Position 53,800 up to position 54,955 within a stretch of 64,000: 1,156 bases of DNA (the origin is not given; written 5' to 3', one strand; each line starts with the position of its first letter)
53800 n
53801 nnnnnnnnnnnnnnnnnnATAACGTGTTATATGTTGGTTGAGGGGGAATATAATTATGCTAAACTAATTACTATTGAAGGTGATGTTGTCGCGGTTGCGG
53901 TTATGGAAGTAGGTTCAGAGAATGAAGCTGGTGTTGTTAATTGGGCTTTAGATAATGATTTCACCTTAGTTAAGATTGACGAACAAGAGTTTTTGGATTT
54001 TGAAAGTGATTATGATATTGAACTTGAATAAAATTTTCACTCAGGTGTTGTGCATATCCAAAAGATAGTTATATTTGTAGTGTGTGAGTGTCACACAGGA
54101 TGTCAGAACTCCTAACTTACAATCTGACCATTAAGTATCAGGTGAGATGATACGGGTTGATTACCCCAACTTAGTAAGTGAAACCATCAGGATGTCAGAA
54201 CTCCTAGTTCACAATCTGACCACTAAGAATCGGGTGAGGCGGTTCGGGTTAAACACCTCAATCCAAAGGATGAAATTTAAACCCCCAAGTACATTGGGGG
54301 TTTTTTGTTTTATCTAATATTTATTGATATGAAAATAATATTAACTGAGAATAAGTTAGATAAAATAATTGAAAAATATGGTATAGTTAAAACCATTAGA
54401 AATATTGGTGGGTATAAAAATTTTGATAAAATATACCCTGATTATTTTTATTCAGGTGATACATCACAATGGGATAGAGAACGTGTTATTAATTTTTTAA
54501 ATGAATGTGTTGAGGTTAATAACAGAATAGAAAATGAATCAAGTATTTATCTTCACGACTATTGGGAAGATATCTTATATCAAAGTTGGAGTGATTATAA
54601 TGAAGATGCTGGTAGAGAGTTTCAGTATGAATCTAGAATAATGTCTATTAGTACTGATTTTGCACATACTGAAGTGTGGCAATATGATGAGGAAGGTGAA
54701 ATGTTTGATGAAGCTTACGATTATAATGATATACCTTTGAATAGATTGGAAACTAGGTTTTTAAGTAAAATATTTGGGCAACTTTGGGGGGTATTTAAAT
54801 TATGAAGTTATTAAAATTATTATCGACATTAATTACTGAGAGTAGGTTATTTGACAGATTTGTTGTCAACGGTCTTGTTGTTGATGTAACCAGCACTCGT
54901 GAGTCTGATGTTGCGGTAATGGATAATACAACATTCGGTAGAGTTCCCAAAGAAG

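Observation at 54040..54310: ORF-free transcription unit with a tandemly duplicated structured RNA motif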

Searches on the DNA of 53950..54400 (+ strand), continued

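Call 69: search_with_rna_model(model_id=R1, sources=[L187, L188, L189, L190], max_evalue=0.1, show_alignments=4, filters=off)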
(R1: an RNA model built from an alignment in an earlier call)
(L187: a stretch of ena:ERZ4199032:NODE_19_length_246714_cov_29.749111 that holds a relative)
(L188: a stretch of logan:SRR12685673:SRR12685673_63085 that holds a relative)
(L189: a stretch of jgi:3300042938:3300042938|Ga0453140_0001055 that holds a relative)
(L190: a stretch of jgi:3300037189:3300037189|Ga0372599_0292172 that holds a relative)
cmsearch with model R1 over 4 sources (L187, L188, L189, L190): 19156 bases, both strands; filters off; matches with E-value up to 0.1: 4.
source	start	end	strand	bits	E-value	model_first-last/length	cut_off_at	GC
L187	2763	2863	+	88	9.5e-20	1-100/100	no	0.39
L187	2864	2957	+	66.1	1.9e-14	9-100/100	no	0.39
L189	1837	1943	+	37.7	1.4e-07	1-100/100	no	0.46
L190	25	131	+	37.7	1.4e-07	1-100/100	no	0.46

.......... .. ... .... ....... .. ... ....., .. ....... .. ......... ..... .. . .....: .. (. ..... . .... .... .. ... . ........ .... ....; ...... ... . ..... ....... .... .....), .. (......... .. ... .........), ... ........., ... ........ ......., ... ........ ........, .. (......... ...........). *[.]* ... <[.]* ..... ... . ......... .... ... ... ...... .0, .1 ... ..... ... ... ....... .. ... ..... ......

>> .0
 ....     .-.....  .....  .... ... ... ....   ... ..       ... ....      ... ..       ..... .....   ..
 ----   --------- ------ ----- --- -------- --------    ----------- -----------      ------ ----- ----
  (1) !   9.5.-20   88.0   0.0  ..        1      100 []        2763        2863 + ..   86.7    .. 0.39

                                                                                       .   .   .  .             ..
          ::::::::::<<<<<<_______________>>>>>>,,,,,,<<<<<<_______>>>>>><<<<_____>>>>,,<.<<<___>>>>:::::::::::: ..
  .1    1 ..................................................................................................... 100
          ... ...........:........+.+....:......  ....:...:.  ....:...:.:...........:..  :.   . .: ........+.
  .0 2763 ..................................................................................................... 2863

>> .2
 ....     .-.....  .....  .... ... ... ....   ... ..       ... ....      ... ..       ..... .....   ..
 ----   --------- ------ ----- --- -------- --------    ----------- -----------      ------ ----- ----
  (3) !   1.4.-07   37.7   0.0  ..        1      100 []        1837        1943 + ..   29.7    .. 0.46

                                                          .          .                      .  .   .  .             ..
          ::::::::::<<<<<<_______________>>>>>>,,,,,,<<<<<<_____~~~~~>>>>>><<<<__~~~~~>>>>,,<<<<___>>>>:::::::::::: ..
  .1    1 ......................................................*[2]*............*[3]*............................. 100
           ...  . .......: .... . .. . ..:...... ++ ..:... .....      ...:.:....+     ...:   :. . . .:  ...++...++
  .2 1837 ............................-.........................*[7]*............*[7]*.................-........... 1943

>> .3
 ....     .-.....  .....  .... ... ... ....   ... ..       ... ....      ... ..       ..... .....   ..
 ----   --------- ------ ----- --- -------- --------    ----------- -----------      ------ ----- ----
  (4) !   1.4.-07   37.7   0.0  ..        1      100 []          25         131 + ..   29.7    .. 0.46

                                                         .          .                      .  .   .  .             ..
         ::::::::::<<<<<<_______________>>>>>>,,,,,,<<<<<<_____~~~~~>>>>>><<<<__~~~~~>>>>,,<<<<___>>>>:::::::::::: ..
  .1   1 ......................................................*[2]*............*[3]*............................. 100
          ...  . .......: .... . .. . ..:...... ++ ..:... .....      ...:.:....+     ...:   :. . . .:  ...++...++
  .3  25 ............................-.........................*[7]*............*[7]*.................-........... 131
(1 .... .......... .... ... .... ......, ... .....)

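Call 81: search_with_rna_model(model_id=R1, sources=[L191, L192, L193], max_evalue=0.1, show_alignments=4, filters=off)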
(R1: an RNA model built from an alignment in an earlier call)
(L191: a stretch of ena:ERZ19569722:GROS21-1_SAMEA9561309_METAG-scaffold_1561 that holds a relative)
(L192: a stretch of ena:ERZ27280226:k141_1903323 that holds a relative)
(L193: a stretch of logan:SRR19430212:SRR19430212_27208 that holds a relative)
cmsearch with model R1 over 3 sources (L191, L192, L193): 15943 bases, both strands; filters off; matches with E-value up to 0.1: 3.
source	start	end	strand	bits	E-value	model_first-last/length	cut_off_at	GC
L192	2357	2457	+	94.7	1.9e-21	1-100/100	no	0.39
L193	2357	2457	+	94.7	1.9e-21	1-100/100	no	0.39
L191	2318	2424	+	40.4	2.7e-08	1-100/100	no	0.45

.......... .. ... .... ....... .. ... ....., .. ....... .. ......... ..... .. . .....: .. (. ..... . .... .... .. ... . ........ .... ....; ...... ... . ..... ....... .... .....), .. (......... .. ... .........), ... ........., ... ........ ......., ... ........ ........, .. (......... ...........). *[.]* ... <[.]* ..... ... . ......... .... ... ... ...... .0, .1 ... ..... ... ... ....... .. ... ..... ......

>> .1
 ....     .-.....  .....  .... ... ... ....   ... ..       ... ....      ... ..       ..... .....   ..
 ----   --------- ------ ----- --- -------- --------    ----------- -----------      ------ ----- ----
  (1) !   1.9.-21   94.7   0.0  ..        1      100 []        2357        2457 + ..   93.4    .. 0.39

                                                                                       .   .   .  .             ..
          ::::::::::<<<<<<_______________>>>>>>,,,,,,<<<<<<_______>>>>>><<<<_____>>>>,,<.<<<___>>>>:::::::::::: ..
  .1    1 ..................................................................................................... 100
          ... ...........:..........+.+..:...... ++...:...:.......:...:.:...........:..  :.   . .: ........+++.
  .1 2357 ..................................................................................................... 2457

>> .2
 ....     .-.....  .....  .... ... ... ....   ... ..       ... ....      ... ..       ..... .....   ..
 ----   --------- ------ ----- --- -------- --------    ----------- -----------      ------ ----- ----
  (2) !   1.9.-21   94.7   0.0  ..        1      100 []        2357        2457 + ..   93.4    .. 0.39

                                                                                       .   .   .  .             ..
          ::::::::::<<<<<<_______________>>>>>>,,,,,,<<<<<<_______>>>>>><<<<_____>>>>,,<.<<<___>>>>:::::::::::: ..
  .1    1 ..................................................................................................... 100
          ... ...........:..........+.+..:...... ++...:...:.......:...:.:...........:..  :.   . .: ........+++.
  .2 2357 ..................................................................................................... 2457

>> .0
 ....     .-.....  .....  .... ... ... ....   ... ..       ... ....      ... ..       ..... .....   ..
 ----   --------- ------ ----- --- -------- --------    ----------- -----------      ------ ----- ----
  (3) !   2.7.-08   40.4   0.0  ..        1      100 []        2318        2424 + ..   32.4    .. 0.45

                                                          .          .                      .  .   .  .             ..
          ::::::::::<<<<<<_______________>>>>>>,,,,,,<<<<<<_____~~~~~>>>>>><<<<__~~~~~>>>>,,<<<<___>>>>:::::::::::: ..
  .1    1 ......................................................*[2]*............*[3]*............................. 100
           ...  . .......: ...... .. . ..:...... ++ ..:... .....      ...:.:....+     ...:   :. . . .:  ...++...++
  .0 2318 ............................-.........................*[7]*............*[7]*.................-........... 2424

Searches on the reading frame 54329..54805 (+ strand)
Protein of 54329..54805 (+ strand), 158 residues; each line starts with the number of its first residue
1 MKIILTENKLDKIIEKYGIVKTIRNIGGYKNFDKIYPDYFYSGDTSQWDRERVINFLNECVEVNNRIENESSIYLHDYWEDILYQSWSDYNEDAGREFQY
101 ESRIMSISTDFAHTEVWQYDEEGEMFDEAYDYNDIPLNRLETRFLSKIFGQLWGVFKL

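Call 18: search_protein_families(library=pfam, proteins=[window:54329-54805:+], max_evalue=0.001)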
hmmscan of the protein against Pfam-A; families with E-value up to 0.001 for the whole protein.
window:54329-54805:+ (158 aa): 0 families

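Call 49: search_protein_families(library=phrogs, proteins=[window:54329-54805:+], max_evalue=0.01)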
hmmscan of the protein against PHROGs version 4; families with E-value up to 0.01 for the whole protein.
window:54329-54805:+ (158 aa): 0 families

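Call 50: search_protein_families(library=pfam, proteins=[window:54329-54805:+], max_evalue=1)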
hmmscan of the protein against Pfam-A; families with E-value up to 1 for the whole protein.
window:54329-54805:+ (158 aa): 1 family
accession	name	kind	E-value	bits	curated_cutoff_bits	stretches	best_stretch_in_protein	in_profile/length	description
PF11507.13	Transcript_VP30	-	0.15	12.6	21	1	46-83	87-125/131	Ebola virus-specific transcription factor VP30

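Call 51: search_protein_families(library=padloc, proteins=[window:54329-54805:+], max_evalue=1)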
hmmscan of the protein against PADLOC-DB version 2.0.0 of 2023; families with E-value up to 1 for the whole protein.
window:54329-54805:+ (158 aa): 0 families
